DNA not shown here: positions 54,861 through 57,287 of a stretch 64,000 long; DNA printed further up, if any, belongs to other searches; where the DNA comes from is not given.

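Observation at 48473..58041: Mirror-arranged locus with two short glycyl-radical enzymes, one activase, a GH28-like enzyme and a Zn-ADH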

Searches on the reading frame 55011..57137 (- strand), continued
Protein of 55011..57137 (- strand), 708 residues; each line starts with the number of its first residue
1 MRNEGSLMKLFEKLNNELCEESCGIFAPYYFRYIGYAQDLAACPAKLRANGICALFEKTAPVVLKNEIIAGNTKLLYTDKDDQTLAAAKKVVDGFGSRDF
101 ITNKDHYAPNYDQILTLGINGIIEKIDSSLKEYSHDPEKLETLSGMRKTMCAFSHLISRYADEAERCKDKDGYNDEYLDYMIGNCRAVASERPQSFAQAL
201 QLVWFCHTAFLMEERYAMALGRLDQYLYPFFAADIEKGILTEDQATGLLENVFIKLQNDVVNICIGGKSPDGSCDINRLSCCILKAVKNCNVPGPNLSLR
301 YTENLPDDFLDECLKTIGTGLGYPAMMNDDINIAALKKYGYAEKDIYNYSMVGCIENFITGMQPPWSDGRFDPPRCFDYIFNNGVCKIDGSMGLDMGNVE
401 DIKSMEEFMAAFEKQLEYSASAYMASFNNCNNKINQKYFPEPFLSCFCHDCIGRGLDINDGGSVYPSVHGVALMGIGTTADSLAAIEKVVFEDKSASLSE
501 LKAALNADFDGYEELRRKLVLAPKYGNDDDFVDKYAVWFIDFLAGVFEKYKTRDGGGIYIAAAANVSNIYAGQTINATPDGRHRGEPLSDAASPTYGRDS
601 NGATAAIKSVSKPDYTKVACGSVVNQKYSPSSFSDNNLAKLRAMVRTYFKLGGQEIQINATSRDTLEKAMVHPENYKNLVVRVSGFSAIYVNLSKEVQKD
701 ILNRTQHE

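Call 63: search_protein_families(library=ncbifam, proteins=[L139:7521-9938:+, L125:1298-3661:+, L138:7578-9965:+, L160:2433-4823:+, L155:4583-7036:+, L147:9322-11733:+, L146:7470-9899:+, L169:781-3171:+, L143:7566-9839:+, L165:7341-9746:+], max_evalue=1e-150)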
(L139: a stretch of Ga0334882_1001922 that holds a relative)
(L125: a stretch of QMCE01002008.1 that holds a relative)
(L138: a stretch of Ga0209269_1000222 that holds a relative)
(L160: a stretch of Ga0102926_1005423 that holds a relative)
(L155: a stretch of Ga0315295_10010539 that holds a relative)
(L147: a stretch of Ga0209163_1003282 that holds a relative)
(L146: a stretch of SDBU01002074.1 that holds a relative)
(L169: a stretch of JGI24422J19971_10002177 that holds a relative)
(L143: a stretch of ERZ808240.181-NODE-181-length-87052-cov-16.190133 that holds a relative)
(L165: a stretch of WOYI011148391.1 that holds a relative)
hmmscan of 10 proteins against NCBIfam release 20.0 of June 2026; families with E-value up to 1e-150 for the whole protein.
L139:7521-9938:+ (806 aa): 6 families
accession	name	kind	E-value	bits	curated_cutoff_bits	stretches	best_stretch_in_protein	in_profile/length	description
TIGR01774.1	PFL2-3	subfamily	4.5e-292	971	678.2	1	12-805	2-785/786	formate C-acetyltransferase/glycerol dehydratase family glycyl radical enzyme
NF043068.1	glycl_HYPD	equivalog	1.8e-179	598.5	1100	1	14-804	2-782/784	trans-4-hydroxy-L-proline dehydratase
NF007437.0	PRK09983.1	equivalog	1.4e-177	592.2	1109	1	13-805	2-764/765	formate C-acetyltransferase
NF048011.1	SfplDhtHpsGDes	equivalog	2.8e-175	584.9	1000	1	14-804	24-819/821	(2S)-3-sulfopropanediol dehydratase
NF048009.1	SfplDhtHpfGKleb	equivalog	4.6e-166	554.3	1000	1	15-803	27-821/824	(2S)-3-sulfopropanediol dehydratase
TIGR04394.1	choline_CutC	equivalog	1.3e-165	553.2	1050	1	12-802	1-784/789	choline trimethylamine-lyase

L125:1298-3661:+ (788 aa): 6 families
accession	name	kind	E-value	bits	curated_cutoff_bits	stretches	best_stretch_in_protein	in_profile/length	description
TIGR01774.1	PFL2-3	subfamily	1.6e-242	807.1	678.2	1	13-784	3-783/786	formate C-acetyltransferase/glycerol dehydratase family glycyl radical enzyme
NF007437.0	PRK09983.1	equivalog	1.3e-228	760.9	1109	1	13-784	2-762/765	formate C-acetyltransferase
TIGR04394.1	choline_CutC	equivalog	2.8e-171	571.8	1050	1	14-784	3-785/789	choline trimethylamine-lyase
NF043068.1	glycl_HYPD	equivalog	6.8e-170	566.8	1100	1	14-784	2-781/784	trans-4-hydroxy-L-proline dehydratase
NF048011.1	SfplDhtHpsGDes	equivalog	3.8e-169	564.7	1000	1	9-784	19-818/821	(2S)-3-sulfopropanediol dehydratase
NF048009.1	SfplDhtHpfGKleb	equivalog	4.3e-169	564.3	1000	1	14-784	26-821/824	(2S)-3-sulfopropanediol dehydratase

L138:7578-9965:+ (796 aa): 6 families
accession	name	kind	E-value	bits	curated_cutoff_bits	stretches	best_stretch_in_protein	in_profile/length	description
TIGR01774.1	PFL2-3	subfamily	5.5e-215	716.1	678.2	1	15-792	5-784/786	formate C-acetyltransferase/glycerol dehydratase family glycyl radical enzyme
NF043068.1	glycl_HYPD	equivalog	4.1e-177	590.7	1100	1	15-792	3-782/784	trans-4-hydroxy-L-proline dehydratase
NF007437.0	PRK09983.1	equivalog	7.1e-174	579.9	1109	1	15-792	4-763/765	formate C-acetyltransferase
TIGR04394.1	choline_CutC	equivalog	2.2e-164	549.1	1050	1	15-794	4-788/789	choline trimethylamine-lyase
NF048011.1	SfplDhtHpsGDes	equivalog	5.4e-160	534.4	1000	1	10-793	20-820/821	(2S)-3-sulfopropanediol dehydratase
NF048009.1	SfplDhtHpfGKleb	equivalog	2.8e-156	521.9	1000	1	14-792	26-822/824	(2S)-3-sulfopropanediol dehydratase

L160:2433-4823:+ (797 aa): 5 families
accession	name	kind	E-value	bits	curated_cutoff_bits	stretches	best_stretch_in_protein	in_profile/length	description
NF043068.1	glycl_HYPD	equivalog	0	1436.3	1100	1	13-796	1-783/784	trans-4-hydroxy-L-proline dehydratase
TIGR01774.1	PFL2-3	subfamily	5.1e-199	663.3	678.2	1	14-796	4-785/786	formate C-acetyltransferase/glycerol dehydratase family glycyl radical enzyme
NF048011.1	SfplDhtHpsGDes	equivalog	9.1e-180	599.8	1000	1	6-796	16-820/821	(2S)-3-sulfopropanediol dehydratase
TIGR04394.1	choline_CutC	equivalog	1e-157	527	1050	1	13-793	2-784/789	choline trimethylamine-lyase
NF048009.1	SfplDhtHpfGKleb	equivalog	3e-151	505.3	1000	1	15-795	27-822/824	(2S)-3-sulfopropanediol dehydratase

L155:4583-7036:+ (818 aa): 6 families
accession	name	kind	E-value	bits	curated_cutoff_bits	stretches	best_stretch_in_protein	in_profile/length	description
TIGR01774.1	PFL2-3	subfamily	9.1e-202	672.4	678.2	1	33-817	3-785/786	formate C-acetyltransferase/glycerol dehydratase family glycyl radical enzyme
NF043068.1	glycl_HYPD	equivalog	2.2e-193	644.5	1100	1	34-817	2-783/784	trans-4-hydroxy-L-proline dehydratase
NF048011.1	SfplDhtHpsGDes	equivalog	2.5e-180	601.6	1000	1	28-817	18-820/821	(2S)-3-sulfopropanediol dehydratase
NF033718.1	indole_decarb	equivalog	3.4e-167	558.2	1100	0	132-816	155-866/868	indoleacetate decarboxylase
TIGR04394.1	choline_CutC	equivalog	8.5e-159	530.6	1050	1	34-814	3-784/789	choline trimethylamine-lyase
NF048009.1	SfplDhtHpfGKleb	equivalog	8e-156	520.4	1000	1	34-817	26-823/824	(2S)-3-sulfopropanediol dehydratase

L147:9322-11733:+ (804 aa): 5 families
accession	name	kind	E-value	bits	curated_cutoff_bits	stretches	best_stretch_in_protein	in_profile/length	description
TIGR04394.1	choline_CutC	equivalog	4.3e-207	690.3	1050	1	14-796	2-787/789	choline trimethylamine-lyase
TIGR01774.1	PFL2-3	subfamily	2.2e-206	687.7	678.2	1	14-794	3-783/786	formate C-acetyltransferase/glycerol dehydratase family glycyl radical enzyme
NF043068.1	glycl_HYPD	equivalog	8.2e-188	626.1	1100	1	15-796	2-783/784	trans-4-hydroxy-L-proline dehydratase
NF048011.1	SfplDhtHpsGDes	equivalog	8.6e-184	613.1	1000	1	12-795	21-819/821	(2S)-3-sulfopropanediol dehydratase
NF007437.0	PRK09983.1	equivalog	2e-162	542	1109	1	14-794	2-762/765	formate C-acetyltransferase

L146:7470-9899:+ (810 aa): 7 families
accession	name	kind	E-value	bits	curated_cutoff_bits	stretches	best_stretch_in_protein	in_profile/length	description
TIGR01774.1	PFL2-3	subfamily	1.2e-268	893.6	678.2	1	23-807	2-785/786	formate C-acetyltransferase/glycerol dehydratase family glycyl radical enzyme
NF007437.0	PRK09983.1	equivalog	1.9e-234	780.2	1109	1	25-807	3-764/765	formate C-acetyltransferase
NF043068.1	glycl_HYPD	equivalog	6.8e-218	725.5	1100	1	25-807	2-783/784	trans-4-hydroxy-L-proline dehydratase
NF048011.1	SfplDhtHpsGDes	equivalog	2.1e-206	687.9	1000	1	15-807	14-820/821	(2S)-3-sulfopropanediol dehydratase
NF048009.1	SfplDhtHpfGKleb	equivalog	1.5e-204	681.6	1000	1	19-806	20-822/824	(2S)-3-sulfopropanediol dehydratase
TIGR04394.1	choline_CutC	equivalog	5.8e-188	627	1050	1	25-804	3-784/789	choline trimethylamine-lyase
NF033718.1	indole_decarb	equivalog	8.6e-160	533.7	1100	0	126-806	158-866/868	indoleacetate decarboxylase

L169:781-3171:+ (797 aa): 6 families
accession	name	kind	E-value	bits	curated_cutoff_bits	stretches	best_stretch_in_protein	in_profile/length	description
TIGR01774.1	PFL2-3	subfamily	8.6e-267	887.4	678.2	1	7-795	2-784/786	formate C-acetyltransferase/glycerol dehydratase family glycyl radical enzyme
NF048011.1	SfplDhtHpsGDes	equivalog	4.9e-185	617.2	1000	1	9-795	24-819/821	(2S)-3-sulfopropanediol dehydratase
NF043068.1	glycl_HYPD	equivalog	1.1e-184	615.7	1100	1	9-795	2-782/784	trans-4-hydroxy-L-proline dehydratase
NF007437.0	PRK09983.1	equivalog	4.6e-178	593.8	1109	1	8-795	2-763/765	formate C-acetyltransferase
NF048009.1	SfplDhtHpfGKleb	equivalog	7.4e-172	573.4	1000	1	9-793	26-820/824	(2S)-3-sulfopropanediol dehydratase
TIGR04394.1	choline_CutC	equivalog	1.4e-167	559.6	1050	1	9-792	3-783/789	choline trimethylamine-lyase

L143:7566-9839:+ (758 aa): 1 family
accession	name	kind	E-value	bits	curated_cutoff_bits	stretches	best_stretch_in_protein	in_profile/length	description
TIGR01774.1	PFL2-3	subfamily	3.7e-153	511.6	678.2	1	144-754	155-784/786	formate C-acetyltransferase/glycerol dehydratase family glycyl radical enzyme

L165:7341-9746:+ (802 aa): 5 families
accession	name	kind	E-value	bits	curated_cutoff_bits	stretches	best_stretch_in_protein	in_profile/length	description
TIGR01774.1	PFL2-3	subfamily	1.3e-243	810.8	678.2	1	11-802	4-786/786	formate C-acetyltransferase/glycerol dehydratase family glycyl radical enzyme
NF007437.0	PRK09983.1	equivalog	5.5e-178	593.5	1109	1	11-802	3-765/765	formate C-acetyltransferase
NF043068.1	glycl_HYPD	equivalog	7.5e-163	543.5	1100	1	11-800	2-782/784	trans-4-hydroxy-L-proline dehydratase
NF048009.1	SfplDhtHpfGKleb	equivalog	1.1e-160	536.5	1000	1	11-799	26-821/824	(2S)-3-sulfopropanediol dehydratase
NF048011.1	SfplDhtHpsGDes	equivalog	4.2e-158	528.1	1000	1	6-801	19-820/821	(2S)-3-sulfopropanediol dehydratase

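Call 69: search_protein_families(library=pfam, alignment_id=A5, max_evalue=0.00001)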
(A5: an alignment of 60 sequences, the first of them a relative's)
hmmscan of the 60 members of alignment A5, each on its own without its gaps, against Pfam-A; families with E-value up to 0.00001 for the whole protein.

A. member 1, L093:4609-6063:+ (485 aa): 0 families

B. families by the number of members that match (of 60 scanned): 76 families (the first 25 are shown)
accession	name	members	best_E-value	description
PF17389.8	Bac_rhamnosid6H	3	1.7e-61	Bacterial alpha-L-rhamnosidase 6 hairpin glycosidase domain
PF01012.27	ETF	2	1.3e-41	Electron transfer flavoprotein domain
PF00702.32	Hydrolase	2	4.3e-34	haloacid dehalogenase-like hydrolase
PF00528.27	BPD_transp_1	2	2.5e-18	Binding-protein-dependent transport system inner membrane component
PF13187.11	Fer4_9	2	3e-09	4Fe-4S dicluster domain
PF13237.11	Fer4_10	2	5.1e-07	4Fe-4S dicluster domain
PF12831.13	FAD_oxidored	1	1.4e-106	FAD dependent oxidoreductase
PF16126.11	DUF4838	1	1e-100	Domain of unknown function (DUF4838)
PF03649.18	UPF0014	1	2e-85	Uncharacterised protein family (UPF0014)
PF14681.12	UPRTase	1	1.6e-81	Uracil phosphoribosyltransferase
PF03462.23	PCRF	1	2.9e-75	PCRF domain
PF13378.12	MR_MLE_C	1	4.8e-74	Enolase C-terminal domain-like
PF01116.26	F_bP_aldolase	1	1.1e-63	Fructose-bisphosphate aldolase class-II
PF00501.34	AMP-binding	1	7.5e-63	AMP-binding enzyme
PF02913.24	FAD-oxidase_C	1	7.1e-61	FAD linked oxidases, C-terminal domain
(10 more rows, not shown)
